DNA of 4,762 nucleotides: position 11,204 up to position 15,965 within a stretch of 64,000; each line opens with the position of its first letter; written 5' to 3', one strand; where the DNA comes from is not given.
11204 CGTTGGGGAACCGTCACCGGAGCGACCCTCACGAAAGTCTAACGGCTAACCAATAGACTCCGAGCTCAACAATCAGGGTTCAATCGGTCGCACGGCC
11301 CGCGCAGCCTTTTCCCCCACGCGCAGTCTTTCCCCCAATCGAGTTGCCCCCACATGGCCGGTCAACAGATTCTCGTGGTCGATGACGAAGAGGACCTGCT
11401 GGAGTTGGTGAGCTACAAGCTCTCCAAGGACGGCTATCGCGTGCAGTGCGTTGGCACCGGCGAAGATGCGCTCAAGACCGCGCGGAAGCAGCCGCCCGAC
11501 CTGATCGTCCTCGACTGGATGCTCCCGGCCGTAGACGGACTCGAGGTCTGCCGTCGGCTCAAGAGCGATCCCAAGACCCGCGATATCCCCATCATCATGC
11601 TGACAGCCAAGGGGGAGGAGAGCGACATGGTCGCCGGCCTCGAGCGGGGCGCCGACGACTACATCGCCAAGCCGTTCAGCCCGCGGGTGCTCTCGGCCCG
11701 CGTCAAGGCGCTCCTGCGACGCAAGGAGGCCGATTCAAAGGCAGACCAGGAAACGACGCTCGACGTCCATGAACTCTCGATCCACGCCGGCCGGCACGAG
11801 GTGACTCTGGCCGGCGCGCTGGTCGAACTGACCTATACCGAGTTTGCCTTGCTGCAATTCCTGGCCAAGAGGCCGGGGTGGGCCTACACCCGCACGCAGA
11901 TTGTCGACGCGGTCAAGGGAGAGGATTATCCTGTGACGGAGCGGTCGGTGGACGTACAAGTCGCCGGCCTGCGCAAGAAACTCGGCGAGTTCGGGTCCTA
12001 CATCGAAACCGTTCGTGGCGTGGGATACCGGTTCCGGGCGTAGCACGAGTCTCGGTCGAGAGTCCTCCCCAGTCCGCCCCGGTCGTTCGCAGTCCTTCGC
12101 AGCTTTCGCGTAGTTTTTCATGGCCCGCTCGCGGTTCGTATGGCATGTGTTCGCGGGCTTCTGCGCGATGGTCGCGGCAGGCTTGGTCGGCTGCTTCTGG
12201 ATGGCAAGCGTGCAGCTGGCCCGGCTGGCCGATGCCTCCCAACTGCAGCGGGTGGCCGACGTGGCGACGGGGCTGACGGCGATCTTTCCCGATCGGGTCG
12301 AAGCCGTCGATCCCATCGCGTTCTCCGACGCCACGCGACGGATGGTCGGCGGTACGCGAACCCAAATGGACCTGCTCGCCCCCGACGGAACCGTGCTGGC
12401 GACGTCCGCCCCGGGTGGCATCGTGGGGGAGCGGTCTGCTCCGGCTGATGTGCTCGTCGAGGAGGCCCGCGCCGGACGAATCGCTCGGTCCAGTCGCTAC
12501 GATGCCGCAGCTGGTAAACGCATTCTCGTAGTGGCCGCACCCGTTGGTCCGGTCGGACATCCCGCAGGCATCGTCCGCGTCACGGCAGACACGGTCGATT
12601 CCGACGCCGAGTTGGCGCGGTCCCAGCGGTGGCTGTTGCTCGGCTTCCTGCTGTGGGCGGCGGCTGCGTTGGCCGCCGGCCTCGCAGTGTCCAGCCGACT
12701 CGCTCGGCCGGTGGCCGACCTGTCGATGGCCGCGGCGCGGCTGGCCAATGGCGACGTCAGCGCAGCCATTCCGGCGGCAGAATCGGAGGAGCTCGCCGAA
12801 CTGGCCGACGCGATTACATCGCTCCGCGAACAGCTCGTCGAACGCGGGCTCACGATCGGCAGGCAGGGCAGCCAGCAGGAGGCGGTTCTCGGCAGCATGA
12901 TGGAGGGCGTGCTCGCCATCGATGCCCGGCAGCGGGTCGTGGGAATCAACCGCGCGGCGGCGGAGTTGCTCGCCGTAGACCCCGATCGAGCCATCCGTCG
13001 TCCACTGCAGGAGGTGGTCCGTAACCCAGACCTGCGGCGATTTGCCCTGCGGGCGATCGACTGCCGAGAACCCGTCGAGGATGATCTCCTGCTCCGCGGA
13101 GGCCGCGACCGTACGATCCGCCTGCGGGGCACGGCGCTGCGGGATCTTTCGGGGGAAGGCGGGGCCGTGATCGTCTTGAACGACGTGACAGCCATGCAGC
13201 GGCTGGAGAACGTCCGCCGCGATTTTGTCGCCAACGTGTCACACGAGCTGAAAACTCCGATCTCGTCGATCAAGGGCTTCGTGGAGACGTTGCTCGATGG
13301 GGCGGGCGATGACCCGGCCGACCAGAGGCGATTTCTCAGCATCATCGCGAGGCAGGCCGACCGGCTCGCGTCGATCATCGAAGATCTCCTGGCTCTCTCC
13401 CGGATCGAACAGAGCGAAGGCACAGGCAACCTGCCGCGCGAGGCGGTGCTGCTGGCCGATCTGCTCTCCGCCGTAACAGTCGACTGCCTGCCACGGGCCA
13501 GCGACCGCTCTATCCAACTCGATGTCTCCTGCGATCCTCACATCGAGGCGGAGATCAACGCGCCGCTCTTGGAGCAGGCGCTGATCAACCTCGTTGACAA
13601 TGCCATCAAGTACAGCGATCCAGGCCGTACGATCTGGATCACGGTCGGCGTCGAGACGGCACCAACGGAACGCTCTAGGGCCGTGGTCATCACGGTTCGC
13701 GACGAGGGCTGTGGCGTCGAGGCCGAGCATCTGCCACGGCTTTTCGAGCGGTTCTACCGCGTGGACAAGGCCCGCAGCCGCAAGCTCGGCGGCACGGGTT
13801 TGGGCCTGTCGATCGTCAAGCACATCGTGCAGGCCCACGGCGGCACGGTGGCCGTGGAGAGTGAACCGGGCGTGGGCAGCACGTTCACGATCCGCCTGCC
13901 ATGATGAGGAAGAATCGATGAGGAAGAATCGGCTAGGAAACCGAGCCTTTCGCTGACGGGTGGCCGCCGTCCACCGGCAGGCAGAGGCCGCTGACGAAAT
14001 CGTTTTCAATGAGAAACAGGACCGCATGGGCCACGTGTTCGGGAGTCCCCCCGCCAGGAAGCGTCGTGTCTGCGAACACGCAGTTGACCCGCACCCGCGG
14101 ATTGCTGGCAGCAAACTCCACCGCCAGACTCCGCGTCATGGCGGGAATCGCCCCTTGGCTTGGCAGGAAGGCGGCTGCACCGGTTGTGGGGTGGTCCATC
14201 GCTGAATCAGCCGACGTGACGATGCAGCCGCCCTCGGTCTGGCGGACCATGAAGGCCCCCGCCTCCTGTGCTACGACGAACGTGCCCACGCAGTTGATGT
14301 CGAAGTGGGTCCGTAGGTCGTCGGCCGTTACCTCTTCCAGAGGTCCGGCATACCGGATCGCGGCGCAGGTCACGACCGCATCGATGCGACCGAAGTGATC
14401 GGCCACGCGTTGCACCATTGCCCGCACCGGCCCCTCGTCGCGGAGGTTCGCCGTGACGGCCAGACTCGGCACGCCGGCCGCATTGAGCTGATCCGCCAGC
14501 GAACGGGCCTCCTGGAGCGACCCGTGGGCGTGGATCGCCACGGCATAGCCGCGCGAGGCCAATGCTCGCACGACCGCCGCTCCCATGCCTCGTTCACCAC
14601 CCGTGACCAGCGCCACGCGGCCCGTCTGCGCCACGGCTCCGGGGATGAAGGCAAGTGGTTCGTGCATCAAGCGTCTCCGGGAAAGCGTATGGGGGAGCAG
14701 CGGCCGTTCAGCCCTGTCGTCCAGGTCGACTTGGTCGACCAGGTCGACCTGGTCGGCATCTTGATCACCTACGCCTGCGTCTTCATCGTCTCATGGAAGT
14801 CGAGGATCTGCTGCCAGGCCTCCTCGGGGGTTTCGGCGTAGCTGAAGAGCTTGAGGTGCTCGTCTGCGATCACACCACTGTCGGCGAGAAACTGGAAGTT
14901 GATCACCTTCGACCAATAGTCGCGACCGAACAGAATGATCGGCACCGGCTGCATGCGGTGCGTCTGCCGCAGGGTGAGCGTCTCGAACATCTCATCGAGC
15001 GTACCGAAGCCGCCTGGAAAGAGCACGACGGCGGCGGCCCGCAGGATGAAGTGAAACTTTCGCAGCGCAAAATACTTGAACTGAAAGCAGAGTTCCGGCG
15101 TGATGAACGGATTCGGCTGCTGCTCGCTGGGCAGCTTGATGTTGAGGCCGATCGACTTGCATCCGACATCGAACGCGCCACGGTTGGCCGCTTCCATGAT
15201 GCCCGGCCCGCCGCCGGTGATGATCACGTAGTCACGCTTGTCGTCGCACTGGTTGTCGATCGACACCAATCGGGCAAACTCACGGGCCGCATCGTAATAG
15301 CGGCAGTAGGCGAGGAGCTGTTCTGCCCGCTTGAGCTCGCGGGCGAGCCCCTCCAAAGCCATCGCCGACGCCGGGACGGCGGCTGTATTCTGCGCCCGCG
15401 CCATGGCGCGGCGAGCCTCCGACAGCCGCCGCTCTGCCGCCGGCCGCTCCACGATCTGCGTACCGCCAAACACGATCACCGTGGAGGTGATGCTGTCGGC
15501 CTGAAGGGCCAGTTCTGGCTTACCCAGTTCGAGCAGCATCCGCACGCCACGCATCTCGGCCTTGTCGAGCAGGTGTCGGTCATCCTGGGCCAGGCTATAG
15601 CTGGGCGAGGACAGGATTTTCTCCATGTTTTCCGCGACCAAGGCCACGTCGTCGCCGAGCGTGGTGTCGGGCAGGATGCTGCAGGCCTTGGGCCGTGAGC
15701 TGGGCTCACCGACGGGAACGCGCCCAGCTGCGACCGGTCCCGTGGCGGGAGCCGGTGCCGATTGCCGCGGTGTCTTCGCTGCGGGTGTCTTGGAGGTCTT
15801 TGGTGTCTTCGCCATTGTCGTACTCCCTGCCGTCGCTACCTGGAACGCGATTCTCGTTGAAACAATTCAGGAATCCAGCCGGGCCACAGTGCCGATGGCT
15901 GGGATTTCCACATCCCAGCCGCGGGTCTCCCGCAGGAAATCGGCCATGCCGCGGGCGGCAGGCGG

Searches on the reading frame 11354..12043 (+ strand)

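Call 105: search_protein_families(library=pfam, proteins=[window:11354-12043:+], max_evalue=0.00001)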
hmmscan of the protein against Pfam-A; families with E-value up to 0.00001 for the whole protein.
window:11354-12043:+ (229 aa): 2 families
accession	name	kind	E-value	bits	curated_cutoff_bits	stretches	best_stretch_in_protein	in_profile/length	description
PF00072.30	Response_reg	-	1.3e-30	106.2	30.2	1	6-117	1-110/111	Response regulator receiver domain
PF00486.34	Trans_reg_C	-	2.7e-23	82.3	26.2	1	157-227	4-77/77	Transcriptional regulatory protein, C terminal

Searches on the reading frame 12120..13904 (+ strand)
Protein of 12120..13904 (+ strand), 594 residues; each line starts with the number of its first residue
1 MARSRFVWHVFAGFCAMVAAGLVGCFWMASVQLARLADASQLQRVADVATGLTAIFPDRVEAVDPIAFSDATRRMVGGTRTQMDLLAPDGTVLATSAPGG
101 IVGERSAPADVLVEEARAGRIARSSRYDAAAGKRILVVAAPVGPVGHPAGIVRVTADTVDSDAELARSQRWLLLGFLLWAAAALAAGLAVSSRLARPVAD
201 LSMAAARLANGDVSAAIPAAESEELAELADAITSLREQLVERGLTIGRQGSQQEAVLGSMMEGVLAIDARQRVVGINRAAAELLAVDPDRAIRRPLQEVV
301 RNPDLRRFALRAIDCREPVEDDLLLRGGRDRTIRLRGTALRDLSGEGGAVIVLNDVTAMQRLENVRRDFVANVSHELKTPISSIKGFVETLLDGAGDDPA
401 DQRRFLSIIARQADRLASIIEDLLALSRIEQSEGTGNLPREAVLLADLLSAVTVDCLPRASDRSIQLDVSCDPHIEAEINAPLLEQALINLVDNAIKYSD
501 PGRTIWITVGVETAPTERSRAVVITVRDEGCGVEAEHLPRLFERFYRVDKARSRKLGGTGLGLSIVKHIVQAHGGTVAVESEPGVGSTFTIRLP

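Call 105: search_protein_families(library=pfam, proteins=[window:12120-13904:+], max_evalue=0.00001)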
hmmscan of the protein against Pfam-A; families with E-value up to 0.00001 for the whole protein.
window:12120-13904:+ (594 aa): 5 families
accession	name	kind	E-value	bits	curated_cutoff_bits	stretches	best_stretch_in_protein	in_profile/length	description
PF02518.31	HATPase_c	-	7.7e-33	113.7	26.4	1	482-594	4-108/111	Histidine kinase-, DNA gyrase B-, and HSP90-like ATPase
PF00512.31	HisKA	-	1e-22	80.4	26.9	1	366-431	2-65/66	His Kinase A (phospho-acceptor) domain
PF08448.16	PAS_4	-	1.6e-10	41.7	23.1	1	259-358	3-107/110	PAS fold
PF00989.32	PAS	-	1.4e-09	38.4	22.6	1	255-356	5-113/113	PAS fold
PF00672.30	HAMP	-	4.3e-06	27.4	25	1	190-240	2-52/53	HAMP domain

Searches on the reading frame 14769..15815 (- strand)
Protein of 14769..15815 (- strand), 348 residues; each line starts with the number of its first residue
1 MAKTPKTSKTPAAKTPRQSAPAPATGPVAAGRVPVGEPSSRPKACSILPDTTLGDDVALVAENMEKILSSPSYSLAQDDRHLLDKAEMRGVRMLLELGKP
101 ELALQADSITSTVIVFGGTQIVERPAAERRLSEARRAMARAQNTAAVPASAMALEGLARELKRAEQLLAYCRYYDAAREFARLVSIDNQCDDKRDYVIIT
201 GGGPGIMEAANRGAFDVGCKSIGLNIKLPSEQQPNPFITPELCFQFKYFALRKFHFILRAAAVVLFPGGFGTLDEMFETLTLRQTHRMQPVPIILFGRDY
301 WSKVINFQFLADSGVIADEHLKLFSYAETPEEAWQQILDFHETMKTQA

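Call 105: search_protein_families(library=pfam, proteins=[window:14769-15815:-], max_evalue=0.00001)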
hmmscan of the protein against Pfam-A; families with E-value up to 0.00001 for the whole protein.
window:14769-15815:- (348 aa): 2 families
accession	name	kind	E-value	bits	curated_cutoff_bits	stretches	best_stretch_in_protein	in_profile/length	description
PF03641.19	Lysine_decarbox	-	1.1e-28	100.4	27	1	207-337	1-131/131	Possible lysine decarboxylase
PF18306.6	LDcluster4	-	2.2e-10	40.8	26.3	1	193-283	30-117/151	SLOG cluster4 family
